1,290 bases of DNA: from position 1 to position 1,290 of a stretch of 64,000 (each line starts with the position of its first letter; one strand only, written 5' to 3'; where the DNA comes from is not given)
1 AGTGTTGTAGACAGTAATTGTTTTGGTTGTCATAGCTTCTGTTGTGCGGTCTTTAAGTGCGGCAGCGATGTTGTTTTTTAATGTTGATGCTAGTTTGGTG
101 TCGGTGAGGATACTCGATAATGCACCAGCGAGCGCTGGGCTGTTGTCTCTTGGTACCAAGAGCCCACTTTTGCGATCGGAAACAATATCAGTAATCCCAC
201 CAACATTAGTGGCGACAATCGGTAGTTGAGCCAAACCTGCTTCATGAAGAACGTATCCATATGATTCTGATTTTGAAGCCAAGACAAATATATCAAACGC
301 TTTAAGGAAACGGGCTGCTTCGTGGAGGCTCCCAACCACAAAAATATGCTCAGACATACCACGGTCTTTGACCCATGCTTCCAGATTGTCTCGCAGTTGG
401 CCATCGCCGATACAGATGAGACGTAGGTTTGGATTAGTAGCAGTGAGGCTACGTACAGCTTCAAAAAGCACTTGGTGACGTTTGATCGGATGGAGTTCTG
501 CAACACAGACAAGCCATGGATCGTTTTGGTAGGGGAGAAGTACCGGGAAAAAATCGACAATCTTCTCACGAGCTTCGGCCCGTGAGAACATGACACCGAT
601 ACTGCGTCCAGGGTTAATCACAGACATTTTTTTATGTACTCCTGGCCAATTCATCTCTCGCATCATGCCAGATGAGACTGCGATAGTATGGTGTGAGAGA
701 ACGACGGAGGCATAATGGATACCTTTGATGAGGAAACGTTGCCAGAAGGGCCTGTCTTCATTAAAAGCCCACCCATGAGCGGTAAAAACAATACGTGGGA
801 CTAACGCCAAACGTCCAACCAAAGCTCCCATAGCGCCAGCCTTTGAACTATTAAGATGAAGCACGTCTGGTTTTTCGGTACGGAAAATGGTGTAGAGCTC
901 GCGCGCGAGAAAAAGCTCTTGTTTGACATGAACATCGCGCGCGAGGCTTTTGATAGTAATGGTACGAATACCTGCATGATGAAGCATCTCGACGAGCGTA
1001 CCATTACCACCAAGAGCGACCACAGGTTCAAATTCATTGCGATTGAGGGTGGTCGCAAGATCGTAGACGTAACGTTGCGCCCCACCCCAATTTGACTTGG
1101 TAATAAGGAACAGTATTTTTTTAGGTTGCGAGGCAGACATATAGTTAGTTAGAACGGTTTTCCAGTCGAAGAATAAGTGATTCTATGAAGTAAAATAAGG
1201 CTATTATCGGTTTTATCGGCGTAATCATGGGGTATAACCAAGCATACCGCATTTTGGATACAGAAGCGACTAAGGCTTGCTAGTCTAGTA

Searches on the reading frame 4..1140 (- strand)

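Call 84: search_protein_families(library=pfam, proteins=[window:4-1140:-], max_evalue=0.000001)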
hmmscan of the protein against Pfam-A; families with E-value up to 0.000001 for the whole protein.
window:4-1140:- (379 aa): 5 families
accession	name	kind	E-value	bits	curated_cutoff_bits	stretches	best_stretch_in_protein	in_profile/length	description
PF00534.26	Glycos_transf_1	-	6.5e-32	110.9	26.4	1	200-358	8-169/172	Glycosyl transferases group 1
PF13692.12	Glyco_trans_1_4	-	3.7e-29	102.3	27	1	208-347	2-142/142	Glycosyl transferases group 1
PF13439.12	Glyco_transf_4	-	4e-19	69.7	28.5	1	18-178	1-165/170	Glycosyltransferase Family 4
PF13579.12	Glyco_trans_4_4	-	9.1e-14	52.5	29.7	1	19-177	1-157/158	Glycosyl transferase 4-like domain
PF13477.12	Glyco_trans_4_2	-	3.8e-09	37.3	23.4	1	24-141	12-128/139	Glycosyl transferase 4-like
